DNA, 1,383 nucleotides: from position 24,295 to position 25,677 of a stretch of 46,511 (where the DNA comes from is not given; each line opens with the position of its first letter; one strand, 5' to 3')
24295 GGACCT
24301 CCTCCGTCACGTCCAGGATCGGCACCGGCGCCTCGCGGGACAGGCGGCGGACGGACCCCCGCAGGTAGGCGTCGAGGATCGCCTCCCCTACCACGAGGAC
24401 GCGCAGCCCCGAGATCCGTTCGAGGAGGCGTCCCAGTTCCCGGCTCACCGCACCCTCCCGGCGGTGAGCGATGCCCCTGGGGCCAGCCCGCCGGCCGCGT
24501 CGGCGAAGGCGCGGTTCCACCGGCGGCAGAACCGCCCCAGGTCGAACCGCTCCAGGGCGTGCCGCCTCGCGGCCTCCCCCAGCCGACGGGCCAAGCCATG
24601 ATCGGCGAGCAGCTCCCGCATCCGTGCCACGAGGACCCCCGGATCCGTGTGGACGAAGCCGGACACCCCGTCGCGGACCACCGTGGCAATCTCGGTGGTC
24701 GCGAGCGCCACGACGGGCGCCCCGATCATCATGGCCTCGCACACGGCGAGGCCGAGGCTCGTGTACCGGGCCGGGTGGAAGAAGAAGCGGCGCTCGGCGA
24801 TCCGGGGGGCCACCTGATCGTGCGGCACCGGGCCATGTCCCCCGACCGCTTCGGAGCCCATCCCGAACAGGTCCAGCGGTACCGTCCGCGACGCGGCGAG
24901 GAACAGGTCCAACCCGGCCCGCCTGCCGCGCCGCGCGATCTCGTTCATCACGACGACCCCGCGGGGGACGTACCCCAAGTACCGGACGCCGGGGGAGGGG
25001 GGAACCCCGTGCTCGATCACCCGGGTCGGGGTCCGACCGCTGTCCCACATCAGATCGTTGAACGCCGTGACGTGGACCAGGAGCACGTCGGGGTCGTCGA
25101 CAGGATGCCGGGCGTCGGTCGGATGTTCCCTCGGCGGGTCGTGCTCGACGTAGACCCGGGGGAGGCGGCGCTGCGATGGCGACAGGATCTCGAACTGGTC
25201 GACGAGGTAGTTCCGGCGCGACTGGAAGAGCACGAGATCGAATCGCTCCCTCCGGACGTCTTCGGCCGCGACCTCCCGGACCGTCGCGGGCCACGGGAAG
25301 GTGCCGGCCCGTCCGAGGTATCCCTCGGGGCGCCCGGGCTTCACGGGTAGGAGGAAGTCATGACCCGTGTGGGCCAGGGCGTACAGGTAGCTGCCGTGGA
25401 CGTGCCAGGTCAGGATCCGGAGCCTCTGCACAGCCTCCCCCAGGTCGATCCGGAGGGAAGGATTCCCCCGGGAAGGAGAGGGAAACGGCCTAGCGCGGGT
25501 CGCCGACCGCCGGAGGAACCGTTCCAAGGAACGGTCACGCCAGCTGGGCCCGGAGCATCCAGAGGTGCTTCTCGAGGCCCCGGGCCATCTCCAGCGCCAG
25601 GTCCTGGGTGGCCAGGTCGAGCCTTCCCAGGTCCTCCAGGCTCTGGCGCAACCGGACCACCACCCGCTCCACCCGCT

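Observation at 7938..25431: Complete ADP-heptose pathway plus three GT9 heptosyltransferase paralogs in an apparently monoderm (actinobacterial) context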

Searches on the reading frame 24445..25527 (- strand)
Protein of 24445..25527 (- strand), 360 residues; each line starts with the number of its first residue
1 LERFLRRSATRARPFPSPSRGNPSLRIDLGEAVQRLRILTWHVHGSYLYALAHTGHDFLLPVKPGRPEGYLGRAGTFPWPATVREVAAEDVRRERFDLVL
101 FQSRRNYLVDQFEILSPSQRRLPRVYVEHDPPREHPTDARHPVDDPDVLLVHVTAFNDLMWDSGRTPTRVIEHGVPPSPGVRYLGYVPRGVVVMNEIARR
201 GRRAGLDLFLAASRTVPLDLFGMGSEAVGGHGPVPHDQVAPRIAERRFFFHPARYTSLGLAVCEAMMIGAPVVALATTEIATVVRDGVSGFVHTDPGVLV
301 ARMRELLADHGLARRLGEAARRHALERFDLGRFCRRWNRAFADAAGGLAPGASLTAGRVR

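Call 7: search_protein_families(library=pfam, proteins=[window:24445-25527:-], max_evalue=0.01)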
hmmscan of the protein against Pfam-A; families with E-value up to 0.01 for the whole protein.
window:24445-25527:- (360 aa): 3 families
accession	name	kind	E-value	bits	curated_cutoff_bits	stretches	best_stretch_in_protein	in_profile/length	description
PF00534.26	Glycos_transf_1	-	1.8e-12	47.5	26.4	1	231-322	78-171/172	Glycosyl transferases group 1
PF13692.12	Glyco_trans_1_4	-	3.1e-11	44.1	27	1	228-309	61-142/142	Glycosyl transferases group 1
PF13524.12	Glyco_trans_1_2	-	1.3e-09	38.6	25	1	216-330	15-135/144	Glycosyl transferase-like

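Call 9: search_protein_families(library=ncbifam, proteins=[window:24445-25527:-], max_evalue=0.001)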
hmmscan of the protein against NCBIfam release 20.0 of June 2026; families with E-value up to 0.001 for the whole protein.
window:24445-25527:- (360 aa): 10 families
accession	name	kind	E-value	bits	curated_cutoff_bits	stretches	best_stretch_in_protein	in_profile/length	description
NF041876.1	EPS_EpsE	equivalog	4.6e-12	45.9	400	1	231-331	281-383/389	exopolysaccharide biosynthesis GT4 family glycosyltransferase EpsE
TIGR03999.1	thiol_BshA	equivalog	2.8e-09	36.4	273.7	1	245-341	272-370/375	N-acetyl-alpha-D-glucosaminyl L-malate synthase BshA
NF038229.1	Glyco4_Geo_Pelo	equivalog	8.9e-09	34.8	400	1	259-331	251-323/338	GPMC system family 4 glycosyltransferase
TIGR02149.1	glgA_Coryne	subfamily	1.1e-08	34.6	302.4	1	242-335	280-381/391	glycogen synthase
NF038295.1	EPS_HpsP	equivalog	3.8e-08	32.7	550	1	247-330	289-373/388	hormogonium polysaccharide biosynthesis glycosyltransferase HpsP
TIGR03449.1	mycothiol_MshA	equivalog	3.4e-07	29.5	462.5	1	233-325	291-385/406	D-inositol-3-phosphate glycosyltransferase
NF053787.1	GlcN_PG_synth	equivalog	7.7e-07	28.3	480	1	234-331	250-346/361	N-acetylglucosaminyl phosphatidylglycerol synthase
TIGR03088.1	stp2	hypoth_equivalog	1.1e-05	24.7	409.05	1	249-341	276-370/374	TIGR03088 family PEP-CTERM/XrtA system glycosyltransferase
NF041139.1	TreT_Thcocales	equivalog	1.9e-05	23.7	775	1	257-337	325-405/412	trehalose synthase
TIGR02470.1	sucr_synth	equivalog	2e-05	22.9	810.4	1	246-297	644-694/784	sucrose synthase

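Call 27: search_solved_structures(query=window:24445-25527:-, max_evalue=0.001)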
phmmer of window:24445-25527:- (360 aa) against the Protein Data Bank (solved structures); distinct sequences matched with E-value up to 0.001: 4.
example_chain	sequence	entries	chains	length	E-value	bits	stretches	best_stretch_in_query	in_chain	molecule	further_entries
6kih_A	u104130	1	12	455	0.00025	23.6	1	230-330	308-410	Tll1590 protein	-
2jjm_A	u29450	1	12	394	0.00049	22.6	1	237-343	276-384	GLYCOSYL TRANSFERASE, GROUP 1 FAMILY PROTEIN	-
3mbo_A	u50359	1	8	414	0.00053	22.5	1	237-343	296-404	Glycosyltransferase, group 1 family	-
5d00_A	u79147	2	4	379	0.00082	21.9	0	256-345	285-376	N-acetyl-alpha-D-glucosaminyl L-malate synthase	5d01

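Call 63: search_solved_structures(query=A2, max_evalue=0.01)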
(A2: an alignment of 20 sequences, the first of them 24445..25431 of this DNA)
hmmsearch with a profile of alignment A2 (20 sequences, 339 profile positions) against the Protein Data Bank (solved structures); distinct sequences matched with E-value up to 0.01: 28.
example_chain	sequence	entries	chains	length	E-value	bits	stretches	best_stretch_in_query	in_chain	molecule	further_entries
2xa2_A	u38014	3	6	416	1.4e-09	40.5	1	214-322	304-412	TREHALOSE-SYNTHASE TRET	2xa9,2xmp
2x6q_A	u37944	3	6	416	2.2e-09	39.8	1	233-322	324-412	TREHALOSE-SYNTHASE TRET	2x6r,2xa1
2jjm_A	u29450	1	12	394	2.4e-09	39.7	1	236-326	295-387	GLYCOSYL TRANSFERASE, GROUP 1 FAMILY PROTEIN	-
3mbo_A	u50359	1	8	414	2.6e-09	39.6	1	236-326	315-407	Glycosyltransferase, group 1 family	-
6kih_A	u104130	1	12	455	3.2e-09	39.3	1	209-320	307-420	Tll1590 protein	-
5d00_A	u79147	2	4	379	1.8e-08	36.9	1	237-325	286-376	N-acetyl-alpha-D-glucosaminyl L-malate synthase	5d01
7fg9_A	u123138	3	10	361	4.9e-08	35.4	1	227-327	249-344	Glycosyl transferase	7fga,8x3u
8x3q_C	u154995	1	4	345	9.5e-08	34.5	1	226-325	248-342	Glycosyl transferase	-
2f9f_A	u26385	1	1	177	9.8e-08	34.4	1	202-294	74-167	first mannosyl transferase (wbaZ-1)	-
7qsg_A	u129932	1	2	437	1.8e-07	33.6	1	213-324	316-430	D-inositol 3-phosphate glycosyltransferase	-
4xso_B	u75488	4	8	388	7.2e-07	31.6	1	239-321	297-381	Alr3699 protein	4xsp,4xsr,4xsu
7qnt_AAA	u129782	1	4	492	4.5e-06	28.9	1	225-321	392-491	TarM(Se)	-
7qd7_AAA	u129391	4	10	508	5.2e-06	28.8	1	225-321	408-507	TarM(Se)_G117R | TarM(Se)_G117R-4RboP | TarM(Se)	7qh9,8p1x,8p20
4x6l_A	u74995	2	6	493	1.3e-05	27.4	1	231-322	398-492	TarM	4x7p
4wac_A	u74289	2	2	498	1.3e-05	27.4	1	231-322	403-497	Glycosyl transferase, group 1 family protein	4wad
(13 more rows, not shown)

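Call 64: search_protein_families(library=pfam, alignment_id=A2, max_evalue=0.1)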
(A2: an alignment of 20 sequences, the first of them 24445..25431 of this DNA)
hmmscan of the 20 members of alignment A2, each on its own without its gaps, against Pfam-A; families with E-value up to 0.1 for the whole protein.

A. member 1, window:24445-25431:- (328 aa): 3 families
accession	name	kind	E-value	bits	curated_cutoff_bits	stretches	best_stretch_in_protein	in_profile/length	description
PF00534.26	Glycos_transf_1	-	1.5e-12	47.8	26.4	1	199-290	78-171/172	Glycosyl transferases group 1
PF13692.12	Glyco_trans_1_4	-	2.7e-11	44.4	27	1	196-277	61-142/142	Glycosyl transferases group 1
PF13524.12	Glyco_trans_1_2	-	1.1e-09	38.8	25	1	184-298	15-135/144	Glycosyl transferase-like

B. families by the number of members that match (of 20 scanned): 7 families
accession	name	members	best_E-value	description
PF13692.12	Glyco_trans_1_4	20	2.7e-14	Glycosyl transferases group 1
PF00534.26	Glycos_transf_1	20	2.8e-14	Glycosyl transferases group 1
PF13524.12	Glyco_trans_1_2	20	6.5e-10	Glycosyl transferase-like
PF02350.25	Epimerase_2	9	0.0031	UDP-N-acetylglucosamine 2-epimerase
PF08719.17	NADAR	1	0.041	NADAR domain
PF19908.4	DUF6381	1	0.048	Family of unknown function (DUF6381)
PF23176.1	bHLH_LHW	1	0.064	Transcription factor LHW bHLH domain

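Call 65: find_homologous_proteins(query=window:24445-25431:-, max_evalue=1e-20)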
Query window:24445-25431:- (328 aa): 6778 proteins with E <= 1e-20 among 8000 candidates; the best 120 are listed.
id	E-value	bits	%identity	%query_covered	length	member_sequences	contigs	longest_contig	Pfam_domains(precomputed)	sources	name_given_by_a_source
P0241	4.8e-219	744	100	100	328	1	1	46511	PF00534.27,PF13524.13,PF13692.13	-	-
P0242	4.5e-139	482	70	99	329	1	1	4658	PF00534.27,PF13524.13,PF13692.13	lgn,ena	-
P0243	1.3e-137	477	69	98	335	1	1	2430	PF00534.27,PF13524.13,PF13692.13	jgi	jgi:glycosyltransferase involved in cell wall biosynthesis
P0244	2.7e-136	472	67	99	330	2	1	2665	PF00534.27,PF13524.13,PF13692.13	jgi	jgi:hypothetical protein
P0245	3.5e-136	472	70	96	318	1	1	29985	PF00534.27,PF13524.13,PF13692.13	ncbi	-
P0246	5.7e-136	471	68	95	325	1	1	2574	PF00534.27,PF13524.13,PF13692.13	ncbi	ncbi:MAG TPA: glycosyltransferase [Isosphaeraceae bacterium]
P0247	6.6e-136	471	68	99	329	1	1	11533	PF00534.27,PF13692.13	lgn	-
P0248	5.8e-135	468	68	95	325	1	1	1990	PF00534.27,PF13524.13,PF13692.13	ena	-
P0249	1.2e-133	464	65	96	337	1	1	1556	PF00534.27,PF13524.13,PF13692.13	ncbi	-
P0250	1.3e-133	464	65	95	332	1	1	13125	PF00534.27,PF13524.13,PF13692.13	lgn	-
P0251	2.5e-133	463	65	95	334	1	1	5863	PF00534.27,PF13524.13,PF13692.13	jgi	jgi:hypothetical protein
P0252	3.3e-133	462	67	99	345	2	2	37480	PF00534.27,PF13524.13,PF13692.13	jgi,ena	jgi:glycosyltransferase involved in cell wall biosynthesis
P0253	3.9e-133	462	65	98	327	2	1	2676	PF00534.27,PF13524.13,PF13692.13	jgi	jgi:hypothetical protein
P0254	6.7e-133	461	65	98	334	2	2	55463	PF00534.27,PF13524.13,PF13692.13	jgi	-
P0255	2.4e-132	459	65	97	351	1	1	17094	PF00534.27,PF13524.13,PF13692.13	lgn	-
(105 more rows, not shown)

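Call 73: predict_structure(alignment_id=A3)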
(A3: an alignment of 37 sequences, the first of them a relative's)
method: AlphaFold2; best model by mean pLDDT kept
length: 328 residues; sequences in the alignment: 37
mean_pLDDT: 91.2   pTM: 0.88
mean pLDDT of the five models: 91.2, 91.1, 90.4, 88.8, 88.7
residues with pLDDT >= 90: 253; 70-90: 56; 50-70: 7; < 50: 12
segments of 3 or more residues with pLDDT < 50: 317-328
pLDDT, mean of each block of 10 residues (from residue 1): 93 90 97 83 85 96 97 95 97 91 80 96 90 95 89 98 93 95 97 95 91 98 83 97 92 94 97 98 97 95 97 65 44
secondary structure, 60 per line:
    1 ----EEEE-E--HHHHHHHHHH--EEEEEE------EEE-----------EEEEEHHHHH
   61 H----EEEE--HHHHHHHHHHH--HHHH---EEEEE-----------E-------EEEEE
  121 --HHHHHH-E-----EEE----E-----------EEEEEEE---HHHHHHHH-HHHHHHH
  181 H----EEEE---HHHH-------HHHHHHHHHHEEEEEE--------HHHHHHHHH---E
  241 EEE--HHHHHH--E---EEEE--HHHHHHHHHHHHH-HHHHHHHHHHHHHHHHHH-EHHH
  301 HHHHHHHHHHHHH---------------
elements in order: E5-8 H13-22 E25-30 E37-39 E51-55 H56-61 E66-69 H72-82 H85-88 E92-96 E116-120 H123-128 E136-138 E155-161 H165-172 H174-181 E186-189 H193-196 H204-213 E214-219 H228-236 E240-243 H246-251 E258-261 H264-276 H278-295 H298-313

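Call 75: fold_search(model_id=the predicted structure, library=pdb)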
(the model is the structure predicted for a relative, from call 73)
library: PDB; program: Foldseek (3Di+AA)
matches with E <= 10: 993; with E <= 0.001: 302
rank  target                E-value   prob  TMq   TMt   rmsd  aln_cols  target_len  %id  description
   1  5d00_A                1.3e-12  1.00  0.66  0.61   5.2       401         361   15  Crystal structure of BshA from B. subtilis complexed with N-acetylglucosaminyl-malate and UMP (released 2016-09-07)
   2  3mbo_B                1.3e-12  1.00  0.65  0.59   5.4       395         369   15  Crystal Structure of the Glycosyltransferase BaBshA bound with UDP and L-malate (released 2010-09-29)
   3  6kih_A                2.3e-12  1.00  0.71  0.59   5.7       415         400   15  Sucrose-phosphate synthase (tll1590) from Thermosynechococcus elongatus (released 2020-05-27)
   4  7qd7                  3.1e-12  1.00  0.63  0.43   3.6       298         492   14  TarM(Se)_G117R (released 2023-05-10)
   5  6tvp_B                3.5e-12  1.00  0.60  0.52   8.2       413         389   17  Structure of Mycobacterium smegmatis alpha-maltose-1-phosphate synthase GlgM (released 2020-04-22)
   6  6eji_A                3.9e-12  1.00  0.73  0.67   4.4       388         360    9  Structure of a glycosyltransferase (released 2018-02-07)
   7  7qsg_A                3.9e-12  1.00  0.68  0.60   5.0       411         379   18  Methylmannose polysaccharide mannosyltransferase from M. hassiacum (released 2023-01-25)
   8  5d01_B                4.7e-12  1.00  0.62  0.57   8.2       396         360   15  Crystal structure of BshA from B. subtilis complexed with N-acetylglucosaminyl-malate (released 2016-09-07)
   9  3mbo_G                6.0e-12  1.00  0.65  0.59   5.4       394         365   15  Crystal Structure of the Glycosyltransferase BaBshA bound with UDP and L-malate (released 2010-09-29)
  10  5d00_B                6.0e-12  1.00  0.64  0.58   5.0       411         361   13  Crystal structure of BshA from B. subtilis complexed with N-acetylglucosaminyl-malate and UMP (released 2016-09-07)
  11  2jjm_A                8.0e-12  1.00  0.64  0.59   6.6       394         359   17  Crystal Structure of a family GT4 glycosyltransferase from Bacillus anthracis ORF BA1558. (released 2008-08-05)
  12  3c48_B                9.1e-12  1.00  0.42  0.36  12.0       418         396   16  Structure of the retaining glycosyltransferase MshA: The first step in mycothiol biosynthesis. Organism: Corynebacteri (released 2008-03-25)
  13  8dvz                  1.0e-11  1.00  0.67  0.60   5.1       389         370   15  Structure of the Campylobacter concisus glycosyltransferase PglA R282V variant (released 2024-01-17)
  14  3mbo_D                1.2e-11  1.00  0.65  0.59   5.8       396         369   15  Crystal Structure of the Glycosyltransferase BaBshA bound with UDP and L-malate (released 2010-09-29)
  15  3mbo_A                1.4e-11  1.00  0.65  0.58   5.6       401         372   17  Crystal Structure of the Glycosyltransferase BaBshA bound with UDP and L-malate (released 2010-09-29)
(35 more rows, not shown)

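Call 82: search_dna_similar(query=window:24445-25431:-, collection=plasmids, mode=protein, max_evalue=1e-20, max_rows=25)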
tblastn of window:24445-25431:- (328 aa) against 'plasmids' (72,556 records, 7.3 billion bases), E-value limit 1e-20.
Records with a match: 20; places in all: 21; records where one place covers at least 80% of the query: 20.
Best place of each record, by identity: <60% 20.
By first word of the organism name: Burkholderia 7; Paraburkholderia 3; Streptomyces 3; Caballeronia 2; Cupriavidus 1; Ralstonia 1; Nonomuraea 1; Clavibacter 1; Arthrobacter 1.
By predicted mobility (MOB-suite, as given by PLSDB): non-mobilizable 14; mobilizable 6.
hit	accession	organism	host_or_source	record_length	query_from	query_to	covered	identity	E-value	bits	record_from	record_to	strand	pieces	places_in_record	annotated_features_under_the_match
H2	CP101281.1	Burkholderia sp. FXe9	bacteria,soil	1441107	2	313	95%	58.0%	4e-83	281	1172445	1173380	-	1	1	glycosyltransferase family 4 protein | glycosyltransferase family 9 protein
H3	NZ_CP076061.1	Cupriavidus sp. EM10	Pure-cultured cell,sewage water sludge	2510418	2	311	95%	57.7%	9e-86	288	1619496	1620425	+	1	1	none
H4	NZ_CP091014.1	Burkholderia cenocepacia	-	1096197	2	314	95%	56.9%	1e-84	285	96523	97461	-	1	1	none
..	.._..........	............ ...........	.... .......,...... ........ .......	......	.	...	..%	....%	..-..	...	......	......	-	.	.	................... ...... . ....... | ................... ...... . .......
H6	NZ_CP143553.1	Burkholderia multivorans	Homo sapiens,bronchoalveolar lavage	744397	2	314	95%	56.9%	3e-84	284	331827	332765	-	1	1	glycosyltransferase family 4 protein | glycosyltransferase family 9 protein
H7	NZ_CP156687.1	Burkholderia stagnalis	Bacterial cells,soils collected in ...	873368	2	314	95%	56.2%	6e-82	277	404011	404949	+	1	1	glycosyltransferase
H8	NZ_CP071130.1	Caballeronia sp. M1242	Homo sapiens,ETA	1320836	1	306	93%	57.2%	2e-86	290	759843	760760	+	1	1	none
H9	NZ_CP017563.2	Paraburkholderia sprentiae WSM5005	Lebeckia ambigua,root nodule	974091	2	309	94%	56.5%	5e-81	275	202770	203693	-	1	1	glycosyltransferase family 4 protein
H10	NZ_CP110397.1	Paraburkholderia sp. D15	lichen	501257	2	309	94%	55.8%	1e-80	274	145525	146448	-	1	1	glycosyltransferase family 4 protein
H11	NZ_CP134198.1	Paraburkholderia sp. FT54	single cell,Rhizosphere soil of Tomato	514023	2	309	94%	55.5%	2e-82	279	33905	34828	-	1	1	glycosyltransferase family 4 protein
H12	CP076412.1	Ralstonia wenshanensis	soil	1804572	2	310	94%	54.8%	1e-77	265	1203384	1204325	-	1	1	glycosyltransferase family 4 protein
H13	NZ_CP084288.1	Caballeronia zhejiangensis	Anasa tristis,Cell culture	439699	2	309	94%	54.2%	4e-84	283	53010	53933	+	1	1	glycosyltransferase family 4 protein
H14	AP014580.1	Burkholderia sp. RPE67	Riptortus pedestris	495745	2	309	94%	54.2%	4e-82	278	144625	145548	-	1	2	glycosyl transferase group 1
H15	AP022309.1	Burkholderia sp. SFA1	-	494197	2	309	94%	52.6%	9e-82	277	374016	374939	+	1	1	LPS biosynthesis-related transferase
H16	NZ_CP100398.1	Streptomyces rimosus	pure culture,mutant of Streptomyces ...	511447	4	311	94%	43.1%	2e-43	166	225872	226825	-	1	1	glycosyltransferase | glycosyltransferase family 9 protein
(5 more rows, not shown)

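Call 83: get_annotated_region(hit=H16, flank=12000)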
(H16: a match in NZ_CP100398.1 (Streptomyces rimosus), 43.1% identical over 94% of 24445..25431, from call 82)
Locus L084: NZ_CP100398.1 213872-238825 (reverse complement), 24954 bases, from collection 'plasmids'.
description: Streptomyces rimosus subsp. rimosus strain HP126 plasmid pSRIMHP, complete sequence
organism: Streptomyces rimosus (NCBI taxid 132474)
taxonomy: Bacteria; Actinomycetota; Actinomycetes; Kitasatosporales; Streptomycetaceae; Streptomyces; Streptomyces rimosus
host: -; source: pure culture,mutant of Streptomyces rimosus subsp. rimosus R7; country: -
typing (MOB-suite, as given by PLSDB): mobilizable; replicon rep_cluster_1974; relaxase MOBF
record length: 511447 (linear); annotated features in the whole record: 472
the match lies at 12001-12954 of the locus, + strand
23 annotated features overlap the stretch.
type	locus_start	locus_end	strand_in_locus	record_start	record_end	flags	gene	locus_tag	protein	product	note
CDS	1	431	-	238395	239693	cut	-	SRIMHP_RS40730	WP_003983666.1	ATP-grasp domain-containing protein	-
CDS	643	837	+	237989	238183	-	-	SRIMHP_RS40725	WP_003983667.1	DUF2795 domain-containing protein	-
CDS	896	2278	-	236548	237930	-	-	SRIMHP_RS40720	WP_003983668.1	MFS transporter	GO:0055085 - transmembrane transport [Evidence IEA]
CDS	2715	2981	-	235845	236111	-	-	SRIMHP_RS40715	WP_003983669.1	hypothetical protein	-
CDS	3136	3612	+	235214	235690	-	-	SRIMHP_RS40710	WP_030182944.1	DUF3515 family protein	-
CDS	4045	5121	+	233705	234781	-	-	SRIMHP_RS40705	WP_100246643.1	glycosyltransferase family 9 protein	-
CDS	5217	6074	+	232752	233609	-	-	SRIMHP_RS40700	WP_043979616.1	polysaccharide pyruvyl transferase family protein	-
CDS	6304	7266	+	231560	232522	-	-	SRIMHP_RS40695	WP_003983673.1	UDP-glucuronic acid decarboxylase family protein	-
CDS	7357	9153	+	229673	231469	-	-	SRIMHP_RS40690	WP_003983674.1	carbamoyltransferase C-terminal domain-containing protein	-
CDS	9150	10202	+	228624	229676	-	-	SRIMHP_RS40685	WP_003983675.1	glycosyltransferase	-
CDS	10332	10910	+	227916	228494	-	-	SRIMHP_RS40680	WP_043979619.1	HAD-IIIA family hydrolase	-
CDS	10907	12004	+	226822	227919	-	-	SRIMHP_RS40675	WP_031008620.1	glycosyltransferase family 9 protein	-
CDS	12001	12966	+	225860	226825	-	-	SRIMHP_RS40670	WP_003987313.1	glycosyltransferase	-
CDS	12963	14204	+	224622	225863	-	-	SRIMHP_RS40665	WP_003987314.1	glycosyltransferase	-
CDS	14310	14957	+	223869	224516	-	-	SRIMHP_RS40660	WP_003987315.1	SIS domain-containing protein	-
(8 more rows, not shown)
